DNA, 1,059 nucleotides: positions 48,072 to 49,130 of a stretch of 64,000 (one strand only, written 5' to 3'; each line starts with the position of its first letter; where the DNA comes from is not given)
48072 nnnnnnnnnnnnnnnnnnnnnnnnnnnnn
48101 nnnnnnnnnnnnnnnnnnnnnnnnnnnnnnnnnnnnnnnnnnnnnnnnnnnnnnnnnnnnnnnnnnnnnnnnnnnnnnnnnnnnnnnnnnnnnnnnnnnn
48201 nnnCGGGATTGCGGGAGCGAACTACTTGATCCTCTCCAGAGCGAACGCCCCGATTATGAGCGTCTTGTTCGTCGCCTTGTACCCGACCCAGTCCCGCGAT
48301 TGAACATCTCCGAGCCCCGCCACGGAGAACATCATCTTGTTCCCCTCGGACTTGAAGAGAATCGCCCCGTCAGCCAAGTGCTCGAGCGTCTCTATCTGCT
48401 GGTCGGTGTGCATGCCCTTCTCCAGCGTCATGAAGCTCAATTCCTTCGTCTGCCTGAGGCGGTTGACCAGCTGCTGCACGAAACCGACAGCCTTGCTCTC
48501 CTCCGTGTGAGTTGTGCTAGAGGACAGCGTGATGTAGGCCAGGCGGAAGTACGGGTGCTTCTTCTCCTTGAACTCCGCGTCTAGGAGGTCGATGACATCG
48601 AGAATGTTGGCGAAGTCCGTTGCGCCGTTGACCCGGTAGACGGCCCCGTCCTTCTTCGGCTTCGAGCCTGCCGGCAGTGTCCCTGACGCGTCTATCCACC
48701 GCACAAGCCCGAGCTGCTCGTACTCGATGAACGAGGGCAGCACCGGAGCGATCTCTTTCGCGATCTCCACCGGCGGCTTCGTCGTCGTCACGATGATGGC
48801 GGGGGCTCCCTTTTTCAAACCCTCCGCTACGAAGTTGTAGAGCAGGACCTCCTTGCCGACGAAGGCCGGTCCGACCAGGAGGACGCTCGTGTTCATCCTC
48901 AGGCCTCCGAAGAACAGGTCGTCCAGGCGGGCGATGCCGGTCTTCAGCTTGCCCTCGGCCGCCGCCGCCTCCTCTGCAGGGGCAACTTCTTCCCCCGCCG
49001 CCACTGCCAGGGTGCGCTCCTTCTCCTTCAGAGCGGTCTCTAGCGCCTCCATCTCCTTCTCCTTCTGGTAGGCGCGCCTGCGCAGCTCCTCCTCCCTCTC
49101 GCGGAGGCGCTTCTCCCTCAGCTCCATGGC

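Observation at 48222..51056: Membrane-anchored, 500-residue coiled-coil protein ending in a KaiC/RecA-like pseudo-ATPase domain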

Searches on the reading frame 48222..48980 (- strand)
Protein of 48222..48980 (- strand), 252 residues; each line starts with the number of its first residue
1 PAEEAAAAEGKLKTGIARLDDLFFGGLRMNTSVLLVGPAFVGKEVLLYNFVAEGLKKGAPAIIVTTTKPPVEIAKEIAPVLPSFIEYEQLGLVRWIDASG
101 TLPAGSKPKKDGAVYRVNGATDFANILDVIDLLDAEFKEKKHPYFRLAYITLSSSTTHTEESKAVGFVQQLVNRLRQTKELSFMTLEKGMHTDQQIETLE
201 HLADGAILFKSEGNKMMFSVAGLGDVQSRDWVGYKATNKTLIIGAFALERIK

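Call 4: search_protein_families(library=ncbifam, proteins=[window:48222-48980:-], max_evalue=1)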
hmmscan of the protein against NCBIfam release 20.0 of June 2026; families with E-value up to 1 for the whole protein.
window:48222-48980:- (252 aa): 7 families
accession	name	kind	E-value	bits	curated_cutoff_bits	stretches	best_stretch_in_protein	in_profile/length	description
TIGR03877.1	thermo_KaiC_1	hypoth_equivalog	2.6e-12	46.7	307.25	1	11-131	3-120/238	KaiC domain-containing protein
TIGR03881.1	KaiC_arch_4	hypoth_equivalog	2e-10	40.8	247.8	1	11-210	2-189/231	KaiC domain-containing protein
NF006799.0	PRK09302.1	equivalog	5.2e-09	35.2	408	1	10-78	11-80/515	circadian clock protein KaiC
TIGR03880.1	KaiC_arch_3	hypoth_equivalog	1.5e-06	27.9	249.45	1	15-88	1-74/224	KaiC domain-containing protein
TIGR02655.1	circ_KaiC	equivalog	4e-05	22.5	546.25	1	11-79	2-71/484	circadian clock protein KaiC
NF004723.0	PRK06067.1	subfamily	0.0019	17.8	194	1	12-80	16-84/243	flagellar accessory protein FlaH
TIGR00551.1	nadB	equivalog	0.12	11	452.75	1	204-233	246-275/489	L-aspartate oxidase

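Call 5: search_solved_structures(query=window:48222-48980:-, max_evalue=1, show_alignments=3)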
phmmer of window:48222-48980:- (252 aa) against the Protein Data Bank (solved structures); distinct sequences matched with E-value up to 1: 44.
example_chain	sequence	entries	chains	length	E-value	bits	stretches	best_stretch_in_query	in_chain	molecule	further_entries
8zn7_D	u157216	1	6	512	5e-11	46.2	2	10-120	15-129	KaiC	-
2dr3_A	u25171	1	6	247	4.3e-10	43.2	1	11-131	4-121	UPF0273 protein PH0284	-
8zn5_B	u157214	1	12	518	4.1e-09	40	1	2-97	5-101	KaiC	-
8zn6_F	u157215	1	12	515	4.3e-09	39.9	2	3-79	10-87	KaiC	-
7dy1_A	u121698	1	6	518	5.1e-09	39.6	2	11-98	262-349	Circadian clock protein kinase KaiC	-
5jwq_A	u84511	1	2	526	5.2e-09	39.6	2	11-98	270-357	Circadian clock protein kinase KaiC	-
4o0m_A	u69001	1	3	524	5.3e-09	39.6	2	11-98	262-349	Circadian clock protein kinase KaiC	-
8fwi_A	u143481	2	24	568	5.7e-08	36.2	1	8-140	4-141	Circadian clock protein KaiC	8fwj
8dba_A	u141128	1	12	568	5.9e-08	36.2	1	8-140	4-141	Circadian clock protein KaiC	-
8db3_A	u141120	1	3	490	8.4e-08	35.7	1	10-140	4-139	Circadian clock protein KaiC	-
8jon_A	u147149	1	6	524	5e-07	33.1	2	10-78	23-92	Circadian clock oscillator protein KaiC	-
4dug_A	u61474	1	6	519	8.1e-07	32.4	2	8-77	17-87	Circadian clock protein kinase kaiC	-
7x1y_A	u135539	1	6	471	9.8e-07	32.2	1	9-77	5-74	Circadian clock oscillator protein KaiC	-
3k0e_A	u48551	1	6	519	1e-06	32.1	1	8-77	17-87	Circadian clock protein kinase KaiC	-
3k0a_A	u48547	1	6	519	1e-06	32.1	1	8-77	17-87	Circadian clock protein kinase KaiC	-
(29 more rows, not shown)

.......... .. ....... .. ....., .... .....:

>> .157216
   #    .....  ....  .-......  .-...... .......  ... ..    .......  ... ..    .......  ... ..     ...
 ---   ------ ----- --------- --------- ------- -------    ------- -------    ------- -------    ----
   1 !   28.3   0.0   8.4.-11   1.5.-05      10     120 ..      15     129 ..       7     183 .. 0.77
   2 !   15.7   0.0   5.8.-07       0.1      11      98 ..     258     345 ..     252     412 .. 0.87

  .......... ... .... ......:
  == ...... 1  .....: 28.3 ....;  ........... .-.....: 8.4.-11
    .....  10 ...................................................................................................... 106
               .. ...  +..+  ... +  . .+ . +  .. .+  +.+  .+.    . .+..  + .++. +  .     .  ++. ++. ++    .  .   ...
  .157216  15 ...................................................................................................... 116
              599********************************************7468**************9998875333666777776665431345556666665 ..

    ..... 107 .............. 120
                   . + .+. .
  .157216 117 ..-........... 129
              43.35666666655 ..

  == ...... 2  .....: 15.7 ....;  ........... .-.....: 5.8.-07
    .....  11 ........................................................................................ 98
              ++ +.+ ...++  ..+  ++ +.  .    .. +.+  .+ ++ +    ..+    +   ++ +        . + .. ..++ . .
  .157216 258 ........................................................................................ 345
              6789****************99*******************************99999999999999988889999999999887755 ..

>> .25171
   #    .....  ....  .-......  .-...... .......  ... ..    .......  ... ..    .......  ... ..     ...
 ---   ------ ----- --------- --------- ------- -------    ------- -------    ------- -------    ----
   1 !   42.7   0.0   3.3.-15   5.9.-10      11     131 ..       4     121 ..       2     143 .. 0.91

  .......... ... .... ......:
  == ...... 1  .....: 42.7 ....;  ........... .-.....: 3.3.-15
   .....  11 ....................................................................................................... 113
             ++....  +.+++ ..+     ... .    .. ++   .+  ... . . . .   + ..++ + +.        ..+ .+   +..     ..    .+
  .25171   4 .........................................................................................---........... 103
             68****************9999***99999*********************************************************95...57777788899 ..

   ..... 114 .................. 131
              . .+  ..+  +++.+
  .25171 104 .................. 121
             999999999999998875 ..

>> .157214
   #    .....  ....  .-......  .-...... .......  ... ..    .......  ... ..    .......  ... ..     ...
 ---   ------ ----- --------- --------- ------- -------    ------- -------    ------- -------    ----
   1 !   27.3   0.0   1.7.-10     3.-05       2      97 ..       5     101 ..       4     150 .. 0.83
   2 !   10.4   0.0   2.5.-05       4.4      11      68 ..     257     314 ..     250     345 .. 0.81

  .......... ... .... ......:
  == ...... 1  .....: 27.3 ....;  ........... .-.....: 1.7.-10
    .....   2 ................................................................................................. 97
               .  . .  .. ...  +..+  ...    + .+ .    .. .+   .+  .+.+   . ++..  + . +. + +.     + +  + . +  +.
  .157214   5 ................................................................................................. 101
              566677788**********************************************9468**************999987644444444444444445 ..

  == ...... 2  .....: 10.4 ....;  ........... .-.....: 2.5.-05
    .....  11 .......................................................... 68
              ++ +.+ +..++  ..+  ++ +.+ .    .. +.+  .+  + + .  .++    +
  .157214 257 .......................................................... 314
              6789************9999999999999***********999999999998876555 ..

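Call 25: find_homologous_proteins(query=A2, max_evalue=0.001)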
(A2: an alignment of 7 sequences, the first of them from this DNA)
Query A2 (7 sequences) (248 aa, profile of the alignment): 108 proteins with E <= 0.001 among 8000 candidates.
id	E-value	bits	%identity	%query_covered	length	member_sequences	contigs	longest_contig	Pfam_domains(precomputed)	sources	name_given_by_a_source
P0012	5.4e-121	421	100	100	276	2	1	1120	PF06745.20,PF05625.18,PF23442.2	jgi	jgi:KaiC/GvpD/RAD55 family RecA-like ATPase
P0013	5.9e-111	388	47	98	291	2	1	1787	PF06745.20,PF24336.2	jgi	jgi:KaiC/GvpD/RAD55 family RecA-like ATPase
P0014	7.2e-110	384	43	98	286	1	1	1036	PF06745.20,PF24336.2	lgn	-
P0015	7.4e-106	371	43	98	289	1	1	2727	PF06745.20,PF24336.2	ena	-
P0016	6.9e-105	368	43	98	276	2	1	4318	PF06745.20,PF05625.18,PF23442.2,PF24336.2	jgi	-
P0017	1.1e-103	364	43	93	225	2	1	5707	PF06745.20,PF24336.2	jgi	jgi:KaiC/GvpD/RAD55 family RecA-like ATPase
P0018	2.4e-103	363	44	98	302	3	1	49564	PF06745.20,PF24336.2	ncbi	-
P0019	2.5e-103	363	57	98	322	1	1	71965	PF06745.20,PF23365.2,PF24336.2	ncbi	-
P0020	5.7e-103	362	45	98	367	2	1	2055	PF06745.20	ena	-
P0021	7.1e-103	361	45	98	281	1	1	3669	PF06745.20,PF24336.2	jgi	jgi:KaiC/GvpD/RAD55 family RecA-like ATPase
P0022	9.3e-102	358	61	98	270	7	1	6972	PF06745.20,PF23365.2,PF05625.18,PF24336.2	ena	-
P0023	9.6e-102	358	63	98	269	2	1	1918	PF06745.20,PF23365.2,PF05625.18,PF24336.2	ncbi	-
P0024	1.5e-101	357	61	98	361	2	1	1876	PF06745.20,PF23365.2,PF05625.18,PF24336.2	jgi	jgi:KaiC/GvpD/RAD55 family RecA-like ATPase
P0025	2.2e-101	357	62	96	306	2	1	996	PF06745.20,PF23365.2,PF05625.18,PF24336.2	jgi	jgi:KaiC/GvpD/RAD55 family RecA-like ATPase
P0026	2.4e-101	356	45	98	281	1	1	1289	PF06745.20,PF24336.2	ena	-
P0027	2.7e-101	356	62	98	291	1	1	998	PF06745.20,PF23365.2,PF05625.18,PF24336.2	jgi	jgi:KaiC/GvpD/RAD55 family RecA-like ATPase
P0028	3.0e-101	356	64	97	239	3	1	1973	PF06745.20,PF23365.2,PF05625.18,PF24336.2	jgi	-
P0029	6.9e-101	355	62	98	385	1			PF06745.20,PF23365.2,PF05625.18,PF24336.2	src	-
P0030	2.8e-100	353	60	98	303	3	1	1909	PF06745.20,PF23365.2,PF05625.18,PF24336.2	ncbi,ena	-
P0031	3.1e-100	353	42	93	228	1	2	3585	PF06745.20,PF24336.2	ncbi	ncbi:MAG: RAD55 family ATPase, partial [Thermoplasmata archaeon]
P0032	7.1e-100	352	46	98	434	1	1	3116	PF06745.20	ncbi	-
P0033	1.4e-99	351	53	99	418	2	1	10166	PF06745.20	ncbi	-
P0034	1.8e-99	350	60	98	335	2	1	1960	PF06745.20,PF23365.2,PF24336.2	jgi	-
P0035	7.9e-99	348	60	98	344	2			PF06745.20,PF23365.2,PF05625.18,PF24336.2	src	-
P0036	2.0e-97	344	59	99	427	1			PF06745.20,PF23365.2,PF05625.18,PF24336.2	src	-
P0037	2.7e-97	343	42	88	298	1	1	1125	PF06745.20,PF24336.2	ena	-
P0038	3.8e-97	343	50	98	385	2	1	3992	PF06745.20,PF24336.2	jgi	jgi:KaiC/GvpD/RAD55 family RecA-like ATPase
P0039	1.4e-95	338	44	96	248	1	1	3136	PF06745.20,PF24336.2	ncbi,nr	ncbi:MAG: RAD55 family ATPase, partial [Thermoplasmata archaeon]|nr:RAD55 family ATPase [Thermoplasm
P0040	2.4e-95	337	42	98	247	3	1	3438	PF06745.20,PF05625.18,PF24336.2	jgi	jgi:KaiC/GvpD/RAD55 family RecA-like ATPase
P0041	3.2e-95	336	48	98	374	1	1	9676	PF06745.20,PF14417.13,PF05625.18,PF23442.2,PF24336.2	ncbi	-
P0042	6.1e-95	335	43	98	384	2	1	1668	PF06745.20,PF24336.2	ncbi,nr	ncbi:MAG TPA: RAD55 family ATPase, partial [Thermoplasmata archaeon]|nr:RAD55 family ATPase [Thermop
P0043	1.2e-94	335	41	98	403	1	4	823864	PF06745.20,PF00027.36,PF24336.2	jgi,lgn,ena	jgi:KaiC/GvpD/RAD55 family RecA-like ATPase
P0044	2.1e-94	334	43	93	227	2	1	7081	PF06745.20,PF24336.2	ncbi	-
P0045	2.3e-93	330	50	96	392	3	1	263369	PF06745.20,PF24336.2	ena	-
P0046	2.7e-93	330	53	98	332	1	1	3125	PF06745.20,PF24336.2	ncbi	ncbi:MAG: RAD55 family ATPase, partial [Thermoplasmata archaeon]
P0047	3.3e-93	330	44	98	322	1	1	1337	PF06745.20,PF24336.2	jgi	jgi:KaiC/GvpD/RAD55 family RecA-like ATPase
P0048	6.9e-93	329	40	98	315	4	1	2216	PF06745.20,PF05625.18,PF24336.2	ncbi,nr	ncbi:MAG TPA: RAD55 family ATPase, partial [Thermoplasmata archaeon]|nr:RAD55 family ATPase [Thermop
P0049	1.5e-92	328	41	98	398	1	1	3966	PF06745.20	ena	-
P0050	2.4e-92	327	42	89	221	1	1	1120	PF06745.20,PF24336.2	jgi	-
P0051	2.8e-92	327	41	93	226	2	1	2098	PF06745.20,PF24336.2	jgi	jgi:KaiC/GvpD/RAD55 family RecA-like ATPase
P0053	6.3e-91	322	37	98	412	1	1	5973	PF06745.20,PF24336.2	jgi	-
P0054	7.7e-91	322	39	98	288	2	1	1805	PF06745.20,PF14417.13,PF24336.2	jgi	-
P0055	1.4e-90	321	45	88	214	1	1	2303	PF06745.20,PF24336.2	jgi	-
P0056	3.9e-89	316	42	98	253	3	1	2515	PF06745.20,PF24336.2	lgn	-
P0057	1.9e-88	314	42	88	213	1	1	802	PF06745.20,PF24336.2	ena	-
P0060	8.5e-88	312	38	98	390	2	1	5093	PF06745.20,PF24336.2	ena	-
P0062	2.2e-86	307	45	89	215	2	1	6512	PF06745.20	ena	-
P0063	1.7e-83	298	36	98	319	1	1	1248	PF06745.20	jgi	-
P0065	1.9e-82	295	43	88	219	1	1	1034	PF06745.20,PF24336.2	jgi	-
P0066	3.0e-79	284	35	90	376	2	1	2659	PF06745.20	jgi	-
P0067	1.0e-78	282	36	96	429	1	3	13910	PF06745.20,PF24336.2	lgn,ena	-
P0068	2.2e-76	275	35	98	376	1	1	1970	PF06745.20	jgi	jgi:KaiC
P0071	5.2e-73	264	42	98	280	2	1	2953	PF06745.20,PF23365.2,PF05625.18,PF24336.2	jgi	jgi:KaiC/GvpD/RAD55 family RecA-like ATPase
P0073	1.9e-69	252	42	98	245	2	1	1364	PF06745.20,PF23365.2,PF05625.18,PF24336.2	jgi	jgi:KaiC/GvpD/RAD55 family RecA-like ATPase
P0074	2.0e-68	249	40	99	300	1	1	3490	PF06745.20,PF23365.2,PF24336.2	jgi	-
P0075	6.2e-68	247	44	98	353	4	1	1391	PF06745.20,PF23365.2,PF24336.2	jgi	jgi:KaiC/GvpD/RAD55 family RecA-like ATPase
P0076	1.2e-67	246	42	92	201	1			PF06745.20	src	-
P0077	2.4e-67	245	40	98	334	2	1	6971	PF06745.20,PF05625.18,PF24336.2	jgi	jgi:KaiC/GvpD/RAD55 family RecA-like ATPase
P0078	2.0e-66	242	42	98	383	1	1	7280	PF06745.20,PF24336.2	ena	-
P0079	4.0e-66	241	40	98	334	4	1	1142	PF06745.20,PF23365.2,PF05625.18,PF24336.2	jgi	jgi:KaiC/GvpD/RAD55 family RecA-like ATPase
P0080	4.9e-66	241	40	99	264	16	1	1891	PF06745.20,PF23365.2,PF05625.18,PF24336.2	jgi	jgi:KaiC/GvpD/RAD55 family RecA-like ATPase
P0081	8.9e-66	240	41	99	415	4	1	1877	PF06745.20,PF23365.2,PF05625.18,PF24336.2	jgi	jgi:KaiC/GvpD/RAD55 family RecA-like ATPase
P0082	1.3e-65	239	42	99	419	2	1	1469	PF06745.20,PF23365.2,PF24336.2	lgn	-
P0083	1.9e-64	236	36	98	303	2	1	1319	PF06745.20,PF23365.2,PF24336.2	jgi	jgi:KaiC/GvpD/RAD55 family RecA-like ATPase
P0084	2.6e-64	235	39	98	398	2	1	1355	PF06745.20,PF23365.2,PF05625.18,PF24336.2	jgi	-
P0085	2.9e-64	235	33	88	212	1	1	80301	PF06745.20,PF14417.13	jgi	jgi:KaiC/GvpD/RAD55 family RecA-like ATPase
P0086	3.2e-64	235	40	98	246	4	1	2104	PF06745.20,PF23365.2,PF05625.18,PF24336.2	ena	-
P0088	6.3e-63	231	39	98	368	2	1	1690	PF06745.20,PF23365.2,PF05625.18,PF24336.2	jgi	jgi:KaiC/GvpD/RAD55 family RecA-like ATPase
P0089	1.2e-62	230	38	98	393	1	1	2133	PF06745.20,PF23365.2,PF24336.2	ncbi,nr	ncbi:MAG TPA: ATPase domain-containing protein, partial [Methanomassiliicoccales archaeon]|nr:ATPase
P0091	2.6e-62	229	36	98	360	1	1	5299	PF06745.20,PF14417.13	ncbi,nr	ncbi:MAG: hypothetical protein L3K08_05600, partial [Thermoplasmata archaeon]|nr:hypothetical protei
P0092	3.6e-61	225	39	100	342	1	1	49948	PF06745.20,PF05625.18,PF23442.2,PF24336.2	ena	-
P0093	4.9e-61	224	39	98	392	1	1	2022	PF06745.20,PF23365.2,PF24336.2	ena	-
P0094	6.8e-60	221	37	98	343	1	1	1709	PF06745.20,PF23365.2,PF24336.2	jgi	-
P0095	9.3e-60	220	31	98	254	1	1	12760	PF06745.20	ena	-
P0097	9.8e-58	214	40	92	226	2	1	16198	PF06745.20,PF23365.2,PF24336.2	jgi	jgi:KaiC/GvpD/RAD55 family RecA-like ATPase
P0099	6.8e-57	211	65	59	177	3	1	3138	PF06745.20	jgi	-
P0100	2.2e-56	209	44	85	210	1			PF06745.20,PF05625.18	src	-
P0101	3.8e-56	208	31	98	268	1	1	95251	PF06745.20,PF14417.13,PF05625.18,PF24336.2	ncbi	ncbi:MAG: RAD55 family ATPase, partial [Candidatus Lutacidiplasmatales archaeon]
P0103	8.8e-54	201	57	58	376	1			PF06745.20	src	-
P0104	8.0e-53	197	59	62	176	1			PF06745.20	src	-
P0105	1.6e-51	193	35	97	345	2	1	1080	PF06745.20,PF23365.2,PF05625.18,PF23442.2,PF24336.2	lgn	-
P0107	5.8e-50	188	62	52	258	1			PF06745.20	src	-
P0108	4.2e-47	179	30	98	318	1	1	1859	PF06745.20,PF14417.13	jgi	jgi:KaiC/GvpD/RAD55 family RecA-like ATPase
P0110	1.3e-46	177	47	56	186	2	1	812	PF06745.20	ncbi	ncbi:hypothetical protein B2A_11441, partial [mine drainage metagenome]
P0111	2.0e-39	154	59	40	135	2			PF06745.20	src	-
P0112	2.0e-38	150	60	43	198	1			PF06745.20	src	-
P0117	1.1e-34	138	43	58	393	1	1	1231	PF06745.20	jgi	jgi:hypothetical protein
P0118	8.1e-18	83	69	19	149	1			PF06745.20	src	-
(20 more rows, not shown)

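Call 34: predict_structure(alignment_id=A3)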
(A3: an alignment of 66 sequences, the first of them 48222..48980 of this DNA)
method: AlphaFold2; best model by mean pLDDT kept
length: 252 residues; sequences in the alignment: 66
mean_pLDDT: 93.4   pTM: 0.90
mean pLDDT of the five models: 93.4, 93.3, 93.1, 92.7, 92.7
residues with pLDDT >= 90: 227; 70-90: 10; 50-70: 5; < 50: 10
segments of 3 or more residues with pLDDT < 50: 1-7, 250-252
pLDDT, mean of each block of 10 residues (from residue 1): 50 96 94 97 98 98 98 98 98 98 92 97 97 97 97 94 97 95 97 97 98 96 92 97 78 43
secondary structure, 60 per line:
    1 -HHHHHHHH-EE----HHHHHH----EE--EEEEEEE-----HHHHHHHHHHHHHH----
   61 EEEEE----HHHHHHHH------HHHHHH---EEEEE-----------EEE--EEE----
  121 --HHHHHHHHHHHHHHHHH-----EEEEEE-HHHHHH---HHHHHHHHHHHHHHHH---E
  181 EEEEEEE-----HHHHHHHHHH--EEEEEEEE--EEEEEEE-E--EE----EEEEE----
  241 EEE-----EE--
elements in order: H2-9 H17-22 E31-37 H43-56 E61-65 H70-77 H84-89 E93-97 E109-111 E114-116 H123-139 E145-150 H152-157 H161-176 E180-187 H193-202 E205-212 E215-221 E232-236 E241-243

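Call 37: fold_search(model_id=the predicted structure, library=pdb)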
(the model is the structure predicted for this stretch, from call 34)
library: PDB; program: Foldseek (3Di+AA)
matches with E <= 10: 1953; with E <= 0.001: 1067
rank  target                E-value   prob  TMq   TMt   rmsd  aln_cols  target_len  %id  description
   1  2dr3_F                8.1e-15  1.00  0.75  0.80   4.9       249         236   24  Crystal Structure of RecA superfamily ATPase PH0284 from Pyrococcus horikoshii OT3 (released 2006-12-06)
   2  7s65_B                9.2e-15  1.00  0.72  0.41   3.2       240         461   17  Compressed conformation of nighttime state KaiC (released 2021-09-22)
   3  2dr3_E                9.8e-15  1.00  0.72  0.77   3.7       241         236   24  Crystal Structure of RecA superfamily ATPase PH0284 from Pyrococcus horikoshii OT3 (released 2006-12-06)
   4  2dr3_A                1.3e-14  1.00  0.75  0.81   4.2       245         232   22  Crystal Structure of RecA superfamily ATPase PH0284 from Pyrococcus horikoshii OT3 (released 2006-12-06)
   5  8zn6_H                2.8e-14  1.00  0.72  0.40   4.0       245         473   22  Crystal Structure of Designed Clock Protein KaiC (released 2025-04-16)
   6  2dr3_D                3.1e-14  1.00  0.74  0.77   4.9       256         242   25  Crystal Structure of RecA superfamily ATPase PH0284 from Pyrococcus horikoshii OT3 (released 2006-12-06)
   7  5n8y_A                4.0e-14  1.00  0.70  0.38   4.1       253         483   19  KaiCBA circadian clock backbone model based on a Cryo-EM density (released 2017-03-29)
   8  2dr3_B                4.2e-14  1.00  0.75  0.79   3.3       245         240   24  Crystal Structure of RecA superfamily ATPase PH0284 from Pyrococcus horikoshii OT3 (released 2006-12-06)
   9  2dr3_C                5.4e-14  1.00  0.72  0.78   3.6       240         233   22  Crystal Structure of RecA superfamily ATPase PH0284 from Pyrococcus horikoshii OT3 (released 2006-12-06)
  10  3k0e_D                6.5e-14  1.00  0.70  0.39   5.5       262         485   17  Crystal structure of the phosphorylation-site mutant T426N of the KaiC circadian clock protein (released 2010-03-31)
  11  8zn5_K                7.3e-14  1.00  0.71  0.42   3.5       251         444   21  Crystal Structure of Designed Clock Protein KaiC (released 2025-04-16)
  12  7s65_C                8.8e-14  1.00  0.69  0.40   3.6       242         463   18  Compressed conformation of nighttime state KaiC (released 2021-09-22)
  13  8wve_A                9.3e-14  1.00  0.69  0.40   3.9       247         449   16  Crystal Structure of Cyanobacterial Circadian Clock Protein KaiC (released 2023-12-27)
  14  8jon_A                1.1e-13  1.00  0.74  0.40   3.4       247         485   20  Structure of a synthetic circadian clock protein KaiC mutant of cyanobacteria Synechococcus elongatus PCC 7942 (released 2024-06-12)
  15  7dy1_D                1.1e-13  1.00  0.71  0.41   3.5       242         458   18  Crystal Structure of Cyanobacterial Circadian Clock Protein KaiC (released 2022-05-18)
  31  4yds                  3.0e-13  1.00  0.67  0.73   5.0       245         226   16  FlaH from Sulfolobus acidocaldarius with ATP and Mg-Ion (released 2015-11-11)
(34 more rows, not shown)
